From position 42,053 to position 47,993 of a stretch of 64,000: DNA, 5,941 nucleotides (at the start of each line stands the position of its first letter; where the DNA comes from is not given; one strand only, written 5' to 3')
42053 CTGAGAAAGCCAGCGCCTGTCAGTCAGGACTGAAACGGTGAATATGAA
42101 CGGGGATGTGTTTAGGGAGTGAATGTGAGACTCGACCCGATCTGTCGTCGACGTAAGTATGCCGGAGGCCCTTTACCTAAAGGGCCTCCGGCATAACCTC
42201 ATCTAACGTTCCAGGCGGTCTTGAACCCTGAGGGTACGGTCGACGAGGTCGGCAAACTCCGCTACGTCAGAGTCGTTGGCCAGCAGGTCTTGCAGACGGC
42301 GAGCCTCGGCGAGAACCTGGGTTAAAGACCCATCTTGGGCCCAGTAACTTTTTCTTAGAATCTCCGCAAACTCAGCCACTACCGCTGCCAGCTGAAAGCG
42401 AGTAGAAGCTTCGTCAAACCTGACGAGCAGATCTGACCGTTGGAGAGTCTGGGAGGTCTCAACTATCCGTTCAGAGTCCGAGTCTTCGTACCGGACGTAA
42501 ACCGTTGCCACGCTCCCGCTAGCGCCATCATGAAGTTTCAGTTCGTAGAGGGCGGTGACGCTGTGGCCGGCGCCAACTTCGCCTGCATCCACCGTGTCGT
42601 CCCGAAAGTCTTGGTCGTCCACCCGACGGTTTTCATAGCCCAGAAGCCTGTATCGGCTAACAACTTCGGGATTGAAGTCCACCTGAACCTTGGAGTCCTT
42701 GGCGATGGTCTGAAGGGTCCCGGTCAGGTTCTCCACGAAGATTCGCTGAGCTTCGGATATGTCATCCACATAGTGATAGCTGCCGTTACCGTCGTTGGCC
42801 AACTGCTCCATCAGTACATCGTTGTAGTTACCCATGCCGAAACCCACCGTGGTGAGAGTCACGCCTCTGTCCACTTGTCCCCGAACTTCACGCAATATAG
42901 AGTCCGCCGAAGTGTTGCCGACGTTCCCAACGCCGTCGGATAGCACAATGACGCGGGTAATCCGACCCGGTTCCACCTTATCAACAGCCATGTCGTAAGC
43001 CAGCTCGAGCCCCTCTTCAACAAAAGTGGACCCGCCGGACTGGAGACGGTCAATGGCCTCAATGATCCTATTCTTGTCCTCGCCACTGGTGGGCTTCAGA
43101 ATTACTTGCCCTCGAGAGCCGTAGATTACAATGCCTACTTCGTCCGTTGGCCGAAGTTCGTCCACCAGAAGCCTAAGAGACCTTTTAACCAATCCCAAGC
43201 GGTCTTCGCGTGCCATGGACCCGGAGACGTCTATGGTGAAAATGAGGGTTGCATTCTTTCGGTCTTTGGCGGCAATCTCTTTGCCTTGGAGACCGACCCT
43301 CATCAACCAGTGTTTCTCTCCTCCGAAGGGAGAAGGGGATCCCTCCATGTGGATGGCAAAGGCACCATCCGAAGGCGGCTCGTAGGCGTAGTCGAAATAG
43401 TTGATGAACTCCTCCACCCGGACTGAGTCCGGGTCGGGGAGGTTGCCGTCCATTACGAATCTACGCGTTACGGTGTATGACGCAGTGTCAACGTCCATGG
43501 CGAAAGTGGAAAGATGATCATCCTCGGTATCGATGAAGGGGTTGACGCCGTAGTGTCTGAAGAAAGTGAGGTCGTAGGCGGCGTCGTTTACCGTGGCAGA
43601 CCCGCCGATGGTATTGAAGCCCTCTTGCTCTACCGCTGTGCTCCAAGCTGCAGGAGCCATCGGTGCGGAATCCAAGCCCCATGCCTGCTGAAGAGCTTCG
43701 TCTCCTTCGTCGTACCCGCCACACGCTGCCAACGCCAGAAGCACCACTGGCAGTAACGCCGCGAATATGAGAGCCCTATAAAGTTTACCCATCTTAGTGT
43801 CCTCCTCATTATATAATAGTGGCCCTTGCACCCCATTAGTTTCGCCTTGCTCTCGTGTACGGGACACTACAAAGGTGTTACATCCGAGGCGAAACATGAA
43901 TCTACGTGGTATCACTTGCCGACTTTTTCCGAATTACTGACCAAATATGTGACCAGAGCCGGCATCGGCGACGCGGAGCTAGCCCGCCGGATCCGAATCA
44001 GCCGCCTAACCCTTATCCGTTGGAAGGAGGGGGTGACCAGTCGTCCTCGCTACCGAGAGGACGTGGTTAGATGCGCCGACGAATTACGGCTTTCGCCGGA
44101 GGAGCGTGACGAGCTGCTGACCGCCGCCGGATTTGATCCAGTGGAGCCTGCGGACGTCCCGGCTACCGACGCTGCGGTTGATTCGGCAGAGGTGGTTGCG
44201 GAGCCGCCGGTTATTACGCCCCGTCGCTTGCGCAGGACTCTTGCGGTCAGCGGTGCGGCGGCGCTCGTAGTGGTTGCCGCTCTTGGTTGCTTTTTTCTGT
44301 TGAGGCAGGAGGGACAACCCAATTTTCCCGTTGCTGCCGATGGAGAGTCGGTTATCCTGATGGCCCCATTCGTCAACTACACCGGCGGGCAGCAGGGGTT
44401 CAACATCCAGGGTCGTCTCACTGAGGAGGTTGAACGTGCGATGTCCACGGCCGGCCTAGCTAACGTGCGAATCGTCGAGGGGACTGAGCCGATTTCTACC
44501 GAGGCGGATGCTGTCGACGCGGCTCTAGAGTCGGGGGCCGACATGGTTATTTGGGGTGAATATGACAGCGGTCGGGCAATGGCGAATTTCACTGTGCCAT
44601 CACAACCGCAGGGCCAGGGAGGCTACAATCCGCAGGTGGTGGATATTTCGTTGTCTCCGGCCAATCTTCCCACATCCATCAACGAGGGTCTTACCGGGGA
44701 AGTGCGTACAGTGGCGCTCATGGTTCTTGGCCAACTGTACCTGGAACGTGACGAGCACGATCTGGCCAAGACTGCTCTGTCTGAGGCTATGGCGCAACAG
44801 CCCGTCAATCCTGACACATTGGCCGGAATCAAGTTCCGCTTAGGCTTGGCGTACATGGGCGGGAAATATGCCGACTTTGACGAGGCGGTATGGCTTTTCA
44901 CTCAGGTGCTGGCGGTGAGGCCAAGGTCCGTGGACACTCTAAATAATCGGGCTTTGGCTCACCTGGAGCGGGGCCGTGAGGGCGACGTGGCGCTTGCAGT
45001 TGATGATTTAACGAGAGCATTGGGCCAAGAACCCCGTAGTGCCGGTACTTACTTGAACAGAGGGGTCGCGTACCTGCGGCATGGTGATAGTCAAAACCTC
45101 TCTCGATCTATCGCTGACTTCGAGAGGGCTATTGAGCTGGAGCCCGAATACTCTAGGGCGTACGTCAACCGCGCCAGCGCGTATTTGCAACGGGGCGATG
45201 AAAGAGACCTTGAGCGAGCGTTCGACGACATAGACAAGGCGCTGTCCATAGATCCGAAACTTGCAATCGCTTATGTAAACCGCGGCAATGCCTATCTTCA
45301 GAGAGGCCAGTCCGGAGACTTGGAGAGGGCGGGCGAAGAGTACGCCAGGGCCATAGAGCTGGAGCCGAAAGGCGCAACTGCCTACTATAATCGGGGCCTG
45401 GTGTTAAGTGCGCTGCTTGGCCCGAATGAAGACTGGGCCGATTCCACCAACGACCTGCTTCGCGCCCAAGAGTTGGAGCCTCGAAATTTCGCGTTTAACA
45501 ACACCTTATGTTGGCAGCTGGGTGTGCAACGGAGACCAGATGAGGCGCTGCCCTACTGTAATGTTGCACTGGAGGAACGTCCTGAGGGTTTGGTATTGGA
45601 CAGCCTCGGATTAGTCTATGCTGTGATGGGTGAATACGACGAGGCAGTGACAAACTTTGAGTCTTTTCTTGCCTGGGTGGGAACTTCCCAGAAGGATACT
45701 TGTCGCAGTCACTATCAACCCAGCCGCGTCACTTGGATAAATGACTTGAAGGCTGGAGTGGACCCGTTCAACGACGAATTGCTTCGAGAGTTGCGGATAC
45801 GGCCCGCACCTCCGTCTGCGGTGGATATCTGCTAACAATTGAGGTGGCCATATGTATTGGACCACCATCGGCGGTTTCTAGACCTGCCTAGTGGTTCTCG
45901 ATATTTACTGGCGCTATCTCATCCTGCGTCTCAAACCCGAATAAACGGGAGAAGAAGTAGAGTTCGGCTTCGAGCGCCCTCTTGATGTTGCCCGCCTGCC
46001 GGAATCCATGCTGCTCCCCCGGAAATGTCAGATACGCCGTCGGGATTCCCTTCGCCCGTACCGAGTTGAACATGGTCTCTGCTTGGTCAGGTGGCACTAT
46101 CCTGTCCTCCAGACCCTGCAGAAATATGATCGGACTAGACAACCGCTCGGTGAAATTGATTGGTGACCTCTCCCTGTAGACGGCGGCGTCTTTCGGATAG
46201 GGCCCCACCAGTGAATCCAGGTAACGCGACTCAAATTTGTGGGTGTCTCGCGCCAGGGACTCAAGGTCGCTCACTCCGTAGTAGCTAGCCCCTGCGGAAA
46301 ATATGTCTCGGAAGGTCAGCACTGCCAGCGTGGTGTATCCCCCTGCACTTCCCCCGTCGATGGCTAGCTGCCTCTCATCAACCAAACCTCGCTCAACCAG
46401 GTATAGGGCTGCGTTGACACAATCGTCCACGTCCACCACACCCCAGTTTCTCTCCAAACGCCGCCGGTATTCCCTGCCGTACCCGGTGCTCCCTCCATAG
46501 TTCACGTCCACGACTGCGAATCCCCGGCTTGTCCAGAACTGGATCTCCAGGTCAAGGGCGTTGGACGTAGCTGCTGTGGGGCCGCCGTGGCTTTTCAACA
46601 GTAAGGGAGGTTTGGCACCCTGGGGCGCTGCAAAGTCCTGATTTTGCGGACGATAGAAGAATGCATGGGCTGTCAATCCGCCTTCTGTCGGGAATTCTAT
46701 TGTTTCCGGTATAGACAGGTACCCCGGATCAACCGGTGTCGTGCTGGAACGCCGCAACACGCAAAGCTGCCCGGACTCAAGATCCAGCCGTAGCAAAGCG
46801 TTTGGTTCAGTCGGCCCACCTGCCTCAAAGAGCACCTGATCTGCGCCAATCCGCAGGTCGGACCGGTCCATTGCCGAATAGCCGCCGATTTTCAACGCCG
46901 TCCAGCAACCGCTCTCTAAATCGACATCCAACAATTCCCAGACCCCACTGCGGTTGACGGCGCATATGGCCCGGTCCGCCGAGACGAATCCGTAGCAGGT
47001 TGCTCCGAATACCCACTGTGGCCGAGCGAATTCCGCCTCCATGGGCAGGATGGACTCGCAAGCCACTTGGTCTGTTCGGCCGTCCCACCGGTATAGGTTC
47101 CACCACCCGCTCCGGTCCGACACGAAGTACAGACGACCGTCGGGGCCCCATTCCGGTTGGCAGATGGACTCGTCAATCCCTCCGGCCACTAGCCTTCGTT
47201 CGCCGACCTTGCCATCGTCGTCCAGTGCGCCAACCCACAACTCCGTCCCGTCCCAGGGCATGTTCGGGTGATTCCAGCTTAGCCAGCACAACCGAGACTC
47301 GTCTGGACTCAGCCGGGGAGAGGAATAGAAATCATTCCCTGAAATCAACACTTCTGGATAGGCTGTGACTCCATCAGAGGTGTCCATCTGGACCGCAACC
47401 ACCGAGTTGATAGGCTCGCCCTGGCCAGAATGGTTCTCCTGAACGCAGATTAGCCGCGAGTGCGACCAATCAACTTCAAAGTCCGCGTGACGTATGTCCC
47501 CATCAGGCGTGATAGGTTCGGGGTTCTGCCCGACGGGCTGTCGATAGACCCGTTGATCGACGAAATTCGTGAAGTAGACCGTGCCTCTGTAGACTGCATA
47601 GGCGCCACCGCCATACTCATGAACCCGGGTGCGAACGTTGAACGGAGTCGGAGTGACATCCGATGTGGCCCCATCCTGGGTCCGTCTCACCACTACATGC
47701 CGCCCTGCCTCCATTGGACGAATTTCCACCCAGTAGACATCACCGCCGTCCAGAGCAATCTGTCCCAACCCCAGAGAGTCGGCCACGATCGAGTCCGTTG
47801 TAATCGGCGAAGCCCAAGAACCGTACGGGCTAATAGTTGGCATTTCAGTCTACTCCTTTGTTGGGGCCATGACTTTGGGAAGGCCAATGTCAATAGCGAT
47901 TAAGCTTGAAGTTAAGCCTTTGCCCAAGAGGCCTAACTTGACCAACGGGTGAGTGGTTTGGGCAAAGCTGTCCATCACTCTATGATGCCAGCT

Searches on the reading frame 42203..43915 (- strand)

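Call 11: search_protein_families(library=pfam, proteins=[window:42203-43915:-], max_evalue=0.001)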
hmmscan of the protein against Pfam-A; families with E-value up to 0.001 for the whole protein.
window:42203-43915:- (570 aa): 4 families
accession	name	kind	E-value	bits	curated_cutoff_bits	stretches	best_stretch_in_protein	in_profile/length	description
PF12034.13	YfbK_C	-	2.6e-39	135.7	25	1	399-560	1-180/184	Uncharacterized protein YfbK, C-terminal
PF12450.13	vWF_A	-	6.7e-28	97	25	1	119-202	7-91/94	von Willebrand factor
PF00092.34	VWA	-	4.5e-18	66.5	23.8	1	224-392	2-171/174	von Willebrand factor type A domain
PF13519.12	VWA_2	-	2.1e-15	57.7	27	1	224-328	1-106/107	von Willebrand factor type A domain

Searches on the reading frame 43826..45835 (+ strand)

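Call 11: search_protein_families(library=pfam, proteins=[window:43826-45835:+], max_evalue=0.001)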
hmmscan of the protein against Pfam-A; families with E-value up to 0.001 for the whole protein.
window:43826-45835:+ (669 aa): 13 families
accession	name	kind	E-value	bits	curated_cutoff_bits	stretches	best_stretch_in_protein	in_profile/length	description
PF13414.12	TPR_11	-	9.6e-30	102.5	26.8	2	495-527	6-38/42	TPR repeat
PF13431.12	TPR_17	-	4.7e-25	86.1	24.4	0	470-497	3-30/34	Tetratricopeptide repeat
PF13432.12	TPR_16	-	3.3e-18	66.2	32.7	1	421-478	9-63/65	Tetratricopeptide repeat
PF00515.34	TPR_1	-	1.2e-17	63.3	27.8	0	408-442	3-34/34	Tetratricopeptide repeat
PF14559.12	TPR_19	-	3.1e-13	50.3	25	0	424-458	6-40/68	Tetratricopeptide repeat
PF07719.23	TPR_2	-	3.1e-13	49.2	27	0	590-612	3-25/34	Tetratricopeptide repeat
PF13371.12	TPR_9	-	5.7e-13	49.1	35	0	350-405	10-62/73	Tetratricopeptide repeat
PF13181.12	TPR_8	-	2e-12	46.6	25.7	0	482-515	3-33/34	Tetratricopeptide repeat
PF13428.12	TPR_14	-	4.3e-08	33.5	23.5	0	297-331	3-37/44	Tetratricopeptide repeat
PF13424.12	TPR_12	-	5.3e-07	30.2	30.1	0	443-496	3-61/77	Tetratricopeptide repeat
PF23914.1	TPR_CcmH_CycH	-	1.6e-06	28.5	42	0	423-478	64-119/158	Cytochrome c-type biogenesis protein H TPR domain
PF13174.12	TPR_6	-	4.1e-06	27.5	26.3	0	594-615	6-27/33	Tetratricopeptide repeat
PF13560.12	HTH_31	-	0.00032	21.4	27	0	35-97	3-64/64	Helix-turn-helix domain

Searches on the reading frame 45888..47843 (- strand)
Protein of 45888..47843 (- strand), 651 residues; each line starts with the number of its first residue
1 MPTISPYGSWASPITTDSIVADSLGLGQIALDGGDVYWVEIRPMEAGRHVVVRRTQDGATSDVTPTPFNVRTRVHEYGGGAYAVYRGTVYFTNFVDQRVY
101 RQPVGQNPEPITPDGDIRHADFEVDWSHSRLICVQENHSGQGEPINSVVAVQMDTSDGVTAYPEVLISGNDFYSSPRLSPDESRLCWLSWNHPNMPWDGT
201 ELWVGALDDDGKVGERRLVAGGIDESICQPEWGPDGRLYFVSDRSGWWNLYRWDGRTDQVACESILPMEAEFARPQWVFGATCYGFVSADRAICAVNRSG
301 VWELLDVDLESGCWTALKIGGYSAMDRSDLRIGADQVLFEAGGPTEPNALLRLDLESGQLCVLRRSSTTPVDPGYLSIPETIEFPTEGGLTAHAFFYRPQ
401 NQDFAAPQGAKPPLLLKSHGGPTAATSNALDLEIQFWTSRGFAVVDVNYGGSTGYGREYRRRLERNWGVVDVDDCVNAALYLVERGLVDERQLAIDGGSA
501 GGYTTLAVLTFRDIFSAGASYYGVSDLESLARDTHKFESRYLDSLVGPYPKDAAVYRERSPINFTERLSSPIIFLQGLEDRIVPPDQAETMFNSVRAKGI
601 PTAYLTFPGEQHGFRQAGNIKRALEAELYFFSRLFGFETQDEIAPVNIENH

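Call 11: search_protein_families(library=pfam, proteins=[window:45888-47843:-], max_evalue=0.001)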
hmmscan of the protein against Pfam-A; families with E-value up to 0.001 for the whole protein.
window:45888-47843:- (651 aa): 5 families
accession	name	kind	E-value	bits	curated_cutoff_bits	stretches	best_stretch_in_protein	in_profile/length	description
PF00326.27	Peptidase_S9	-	1.1e-50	172.5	22.6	1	430-636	3-211/213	Prolyl oligopeptidase family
PF20434.5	BD-FAE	-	1e-08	35.4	26.8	1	437-592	43-212/215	BD-FAE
PF01738.24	DLH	-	9.9e-08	32.3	21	1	477-620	83-194/217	Dienelactone hydrolase family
PF05448.18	AXE1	-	0.00039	19.7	21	0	474-598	159-292/321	Acetyl xylan esterase (AXE1)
PF07676.18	PD40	-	0.00055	20.3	20.9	0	232-252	16-38/38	WD40-like Beta Propeller Repeat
